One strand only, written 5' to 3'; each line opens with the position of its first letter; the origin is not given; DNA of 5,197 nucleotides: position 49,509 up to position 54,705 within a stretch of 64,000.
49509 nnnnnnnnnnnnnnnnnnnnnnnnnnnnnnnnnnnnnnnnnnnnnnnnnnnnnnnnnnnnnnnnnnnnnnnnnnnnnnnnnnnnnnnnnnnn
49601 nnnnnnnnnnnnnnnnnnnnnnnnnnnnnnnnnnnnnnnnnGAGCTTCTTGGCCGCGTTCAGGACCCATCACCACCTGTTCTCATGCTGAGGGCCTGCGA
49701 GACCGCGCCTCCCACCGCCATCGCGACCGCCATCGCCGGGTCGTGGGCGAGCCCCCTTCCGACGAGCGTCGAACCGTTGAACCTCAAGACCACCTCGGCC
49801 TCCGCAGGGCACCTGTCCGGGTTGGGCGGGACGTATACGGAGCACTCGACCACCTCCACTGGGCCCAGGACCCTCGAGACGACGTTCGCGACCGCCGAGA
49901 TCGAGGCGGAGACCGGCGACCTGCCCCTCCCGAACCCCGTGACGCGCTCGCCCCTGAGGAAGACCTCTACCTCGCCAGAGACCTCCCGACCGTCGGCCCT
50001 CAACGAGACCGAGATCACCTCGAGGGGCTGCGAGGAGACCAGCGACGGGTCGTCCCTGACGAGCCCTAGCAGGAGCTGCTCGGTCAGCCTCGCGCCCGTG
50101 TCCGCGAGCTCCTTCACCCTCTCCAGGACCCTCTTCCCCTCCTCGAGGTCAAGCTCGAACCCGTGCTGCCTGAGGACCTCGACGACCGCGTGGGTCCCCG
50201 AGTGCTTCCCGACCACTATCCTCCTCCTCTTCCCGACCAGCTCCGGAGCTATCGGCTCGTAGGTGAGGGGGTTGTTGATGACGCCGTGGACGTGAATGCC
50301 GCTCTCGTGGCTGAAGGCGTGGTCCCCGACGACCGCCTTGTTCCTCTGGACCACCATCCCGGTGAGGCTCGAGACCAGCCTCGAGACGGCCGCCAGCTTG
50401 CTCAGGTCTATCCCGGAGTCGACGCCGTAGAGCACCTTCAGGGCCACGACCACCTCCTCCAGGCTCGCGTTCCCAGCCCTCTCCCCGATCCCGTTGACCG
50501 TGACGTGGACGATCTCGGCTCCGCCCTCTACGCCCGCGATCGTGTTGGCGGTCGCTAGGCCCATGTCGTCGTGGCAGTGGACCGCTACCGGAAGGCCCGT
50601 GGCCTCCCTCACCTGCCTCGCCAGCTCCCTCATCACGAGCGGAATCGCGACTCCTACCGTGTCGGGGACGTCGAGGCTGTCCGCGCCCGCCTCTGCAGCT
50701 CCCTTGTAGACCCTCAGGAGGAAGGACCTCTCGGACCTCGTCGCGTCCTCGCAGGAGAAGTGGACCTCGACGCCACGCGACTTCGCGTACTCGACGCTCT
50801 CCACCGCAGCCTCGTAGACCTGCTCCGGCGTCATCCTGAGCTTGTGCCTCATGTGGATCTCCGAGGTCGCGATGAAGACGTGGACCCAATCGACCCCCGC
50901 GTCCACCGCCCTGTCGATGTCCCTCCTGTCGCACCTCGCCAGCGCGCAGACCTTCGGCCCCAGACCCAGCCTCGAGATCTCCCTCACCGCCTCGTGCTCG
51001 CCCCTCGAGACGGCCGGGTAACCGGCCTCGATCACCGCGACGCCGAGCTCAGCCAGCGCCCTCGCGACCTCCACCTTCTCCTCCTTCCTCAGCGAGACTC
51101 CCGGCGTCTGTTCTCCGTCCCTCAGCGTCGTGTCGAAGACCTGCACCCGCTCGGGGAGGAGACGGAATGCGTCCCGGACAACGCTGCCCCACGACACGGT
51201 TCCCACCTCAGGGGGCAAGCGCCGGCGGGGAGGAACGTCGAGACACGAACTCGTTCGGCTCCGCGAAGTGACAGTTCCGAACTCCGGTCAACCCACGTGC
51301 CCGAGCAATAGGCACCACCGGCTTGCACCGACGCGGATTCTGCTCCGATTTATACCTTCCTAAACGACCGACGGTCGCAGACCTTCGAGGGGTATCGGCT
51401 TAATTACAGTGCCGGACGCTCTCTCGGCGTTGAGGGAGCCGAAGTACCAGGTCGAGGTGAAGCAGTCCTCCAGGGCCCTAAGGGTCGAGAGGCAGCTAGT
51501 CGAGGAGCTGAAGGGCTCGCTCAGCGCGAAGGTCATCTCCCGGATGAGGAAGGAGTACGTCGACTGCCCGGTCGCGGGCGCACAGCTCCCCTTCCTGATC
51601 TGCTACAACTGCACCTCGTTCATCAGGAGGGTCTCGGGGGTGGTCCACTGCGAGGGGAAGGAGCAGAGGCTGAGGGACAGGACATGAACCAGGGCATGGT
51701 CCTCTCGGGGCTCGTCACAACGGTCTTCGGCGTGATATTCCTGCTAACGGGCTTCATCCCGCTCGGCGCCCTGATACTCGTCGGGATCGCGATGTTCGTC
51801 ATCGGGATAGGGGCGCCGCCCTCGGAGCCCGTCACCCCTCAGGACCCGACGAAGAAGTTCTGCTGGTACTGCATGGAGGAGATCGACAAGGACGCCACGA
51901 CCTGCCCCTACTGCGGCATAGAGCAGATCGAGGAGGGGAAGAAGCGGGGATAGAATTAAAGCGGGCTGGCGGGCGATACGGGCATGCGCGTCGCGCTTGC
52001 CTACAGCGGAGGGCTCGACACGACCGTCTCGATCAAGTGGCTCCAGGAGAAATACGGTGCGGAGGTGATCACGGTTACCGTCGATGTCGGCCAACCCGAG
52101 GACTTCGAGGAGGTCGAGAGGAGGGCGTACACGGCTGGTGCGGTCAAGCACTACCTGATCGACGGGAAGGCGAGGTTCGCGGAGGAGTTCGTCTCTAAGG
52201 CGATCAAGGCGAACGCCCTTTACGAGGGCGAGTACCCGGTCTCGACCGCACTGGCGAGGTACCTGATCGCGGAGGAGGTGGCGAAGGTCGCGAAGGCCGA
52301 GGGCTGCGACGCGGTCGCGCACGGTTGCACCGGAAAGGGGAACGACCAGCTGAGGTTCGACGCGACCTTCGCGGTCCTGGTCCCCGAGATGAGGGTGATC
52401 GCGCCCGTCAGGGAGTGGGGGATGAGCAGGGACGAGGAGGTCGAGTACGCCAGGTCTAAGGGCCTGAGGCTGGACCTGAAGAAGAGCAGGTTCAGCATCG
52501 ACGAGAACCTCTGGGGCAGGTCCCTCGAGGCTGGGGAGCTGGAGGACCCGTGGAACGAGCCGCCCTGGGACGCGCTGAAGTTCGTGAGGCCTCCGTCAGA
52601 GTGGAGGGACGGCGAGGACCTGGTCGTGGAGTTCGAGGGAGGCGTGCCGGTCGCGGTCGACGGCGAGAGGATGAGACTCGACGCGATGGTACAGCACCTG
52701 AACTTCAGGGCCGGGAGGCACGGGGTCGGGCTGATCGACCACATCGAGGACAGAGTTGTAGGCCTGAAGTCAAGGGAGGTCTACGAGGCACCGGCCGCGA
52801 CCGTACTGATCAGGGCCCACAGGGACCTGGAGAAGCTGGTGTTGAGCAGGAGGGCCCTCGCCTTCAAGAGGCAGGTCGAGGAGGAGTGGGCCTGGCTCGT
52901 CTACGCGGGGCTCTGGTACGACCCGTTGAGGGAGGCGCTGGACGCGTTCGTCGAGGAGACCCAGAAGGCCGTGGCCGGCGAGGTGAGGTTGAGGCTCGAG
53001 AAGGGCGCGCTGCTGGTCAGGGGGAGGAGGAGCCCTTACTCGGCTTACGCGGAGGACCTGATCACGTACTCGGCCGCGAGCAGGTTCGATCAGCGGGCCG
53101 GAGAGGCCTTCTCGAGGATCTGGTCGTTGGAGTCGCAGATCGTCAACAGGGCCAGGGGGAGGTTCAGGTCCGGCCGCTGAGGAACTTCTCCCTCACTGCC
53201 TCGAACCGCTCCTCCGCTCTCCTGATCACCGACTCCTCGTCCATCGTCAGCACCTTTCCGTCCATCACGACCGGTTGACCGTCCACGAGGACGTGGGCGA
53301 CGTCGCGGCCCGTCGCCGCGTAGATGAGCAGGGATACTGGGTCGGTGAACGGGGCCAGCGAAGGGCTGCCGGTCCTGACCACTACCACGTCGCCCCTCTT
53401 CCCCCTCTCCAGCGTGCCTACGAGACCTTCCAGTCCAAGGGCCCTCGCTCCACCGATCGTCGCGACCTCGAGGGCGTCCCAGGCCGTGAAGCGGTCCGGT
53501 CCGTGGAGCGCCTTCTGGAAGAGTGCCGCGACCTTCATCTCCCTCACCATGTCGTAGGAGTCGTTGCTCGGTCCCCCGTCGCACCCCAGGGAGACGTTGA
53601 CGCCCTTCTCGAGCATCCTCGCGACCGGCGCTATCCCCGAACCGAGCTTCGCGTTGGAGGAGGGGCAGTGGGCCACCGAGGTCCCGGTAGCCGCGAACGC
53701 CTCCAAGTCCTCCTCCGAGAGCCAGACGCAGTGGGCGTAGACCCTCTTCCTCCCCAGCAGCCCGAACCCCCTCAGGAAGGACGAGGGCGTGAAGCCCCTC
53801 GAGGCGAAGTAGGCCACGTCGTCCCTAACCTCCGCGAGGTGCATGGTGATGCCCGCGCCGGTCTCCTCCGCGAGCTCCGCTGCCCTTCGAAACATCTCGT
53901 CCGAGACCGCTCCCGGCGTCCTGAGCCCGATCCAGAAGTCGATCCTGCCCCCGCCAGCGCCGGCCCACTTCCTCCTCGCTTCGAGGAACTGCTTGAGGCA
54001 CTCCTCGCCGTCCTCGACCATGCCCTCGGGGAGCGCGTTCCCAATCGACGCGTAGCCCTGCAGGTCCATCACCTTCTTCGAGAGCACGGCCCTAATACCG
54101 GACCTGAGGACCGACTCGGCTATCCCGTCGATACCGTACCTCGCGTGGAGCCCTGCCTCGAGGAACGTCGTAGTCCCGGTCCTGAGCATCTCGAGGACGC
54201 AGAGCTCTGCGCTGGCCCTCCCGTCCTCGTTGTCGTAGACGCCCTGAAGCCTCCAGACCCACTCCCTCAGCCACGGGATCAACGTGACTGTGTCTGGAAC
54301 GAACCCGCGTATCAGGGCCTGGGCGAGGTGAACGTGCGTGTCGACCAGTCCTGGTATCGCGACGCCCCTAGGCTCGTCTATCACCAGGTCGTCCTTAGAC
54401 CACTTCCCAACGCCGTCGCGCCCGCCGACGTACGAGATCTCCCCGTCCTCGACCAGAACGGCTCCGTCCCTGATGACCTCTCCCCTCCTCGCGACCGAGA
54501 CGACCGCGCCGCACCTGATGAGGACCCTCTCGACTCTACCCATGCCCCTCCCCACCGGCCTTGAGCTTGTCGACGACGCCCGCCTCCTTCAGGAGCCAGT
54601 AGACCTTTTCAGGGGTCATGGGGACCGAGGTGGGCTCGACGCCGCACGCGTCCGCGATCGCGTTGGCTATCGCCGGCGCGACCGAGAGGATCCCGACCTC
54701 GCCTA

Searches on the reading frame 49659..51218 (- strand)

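Call 26: search_protein_families(library=pfam, proteins=[window:49659-51218:-], max_evalue=0.001)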
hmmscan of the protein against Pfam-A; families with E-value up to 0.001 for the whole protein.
window:49659-51218:- (519 aa): 4 families
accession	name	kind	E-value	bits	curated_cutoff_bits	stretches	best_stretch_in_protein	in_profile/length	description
PF00682.25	HMGL-like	-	1.9e-88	296.7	29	1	24-282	1-260/260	HMGL-like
PF22617.1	HCS_D2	-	8.1e-26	90.7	27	1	296-375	1-81/82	Homocitrate synthase post-HMGL domain-like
PF04055.27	Radical_SAM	-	5.5e-06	27.1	29.5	1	38-152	23-143/166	Radical SAM superfamily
PF08502.15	LeuA_dimer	-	9.7e-06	26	24.9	1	403-508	26-129/131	LeuA allosteric (dimerisation) domain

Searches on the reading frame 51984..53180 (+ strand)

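Call 71: search_protein_families(library=pfam, proteins=[window:51984-53180:+], max_evalue=0.0001)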
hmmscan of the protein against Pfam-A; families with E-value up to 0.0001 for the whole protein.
window:51984-53180:+ (398 aa): 2 families
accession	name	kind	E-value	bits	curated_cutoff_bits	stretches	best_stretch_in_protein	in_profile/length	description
PF20979.2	Arginosuc_syn_C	-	1.4e-80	270.4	27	1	170-386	1-218/219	Arginosuccinate synthase C-terminal domain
PF00764.25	Arginosuc_synth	-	2.7e-66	223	27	1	2-161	1-161/162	Arginosuccinate synthase N-terminal HUP domain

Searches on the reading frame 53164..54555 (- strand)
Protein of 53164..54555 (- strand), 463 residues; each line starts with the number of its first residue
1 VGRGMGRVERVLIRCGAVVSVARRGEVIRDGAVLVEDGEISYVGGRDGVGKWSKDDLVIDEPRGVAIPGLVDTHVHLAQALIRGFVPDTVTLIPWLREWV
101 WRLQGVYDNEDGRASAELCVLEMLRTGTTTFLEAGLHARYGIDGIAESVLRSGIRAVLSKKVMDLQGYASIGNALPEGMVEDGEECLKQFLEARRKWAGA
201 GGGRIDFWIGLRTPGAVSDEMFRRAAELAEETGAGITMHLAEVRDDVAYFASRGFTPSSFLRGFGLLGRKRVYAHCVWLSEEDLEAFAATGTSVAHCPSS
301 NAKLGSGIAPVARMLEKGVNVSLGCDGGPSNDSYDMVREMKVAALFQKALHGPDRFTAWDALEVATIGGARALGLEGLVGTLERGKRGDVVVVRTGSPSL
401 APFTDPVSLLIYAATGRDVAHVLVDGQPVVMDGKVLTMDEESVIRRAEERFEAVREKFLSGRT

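Call 72: search_protein_families(library=pfam, proteins=[window:53164-54555:-], max_evalue=0.0001)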
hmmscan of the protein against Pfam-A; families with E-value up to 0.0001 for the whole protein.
window:53164-54555:- (463 aa): 2 families
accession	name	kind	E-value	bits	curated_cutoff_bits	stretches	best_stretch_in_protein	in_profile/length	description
PF01979.26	Amidohydro_1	-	1.4e-63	215.7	25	1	66-429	2-345/345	Amidohydrolase family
PF07969.17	Amidohydro_3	-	2.3e-16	60.8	29.7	1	217-430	259-472/472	Amidohydrolase family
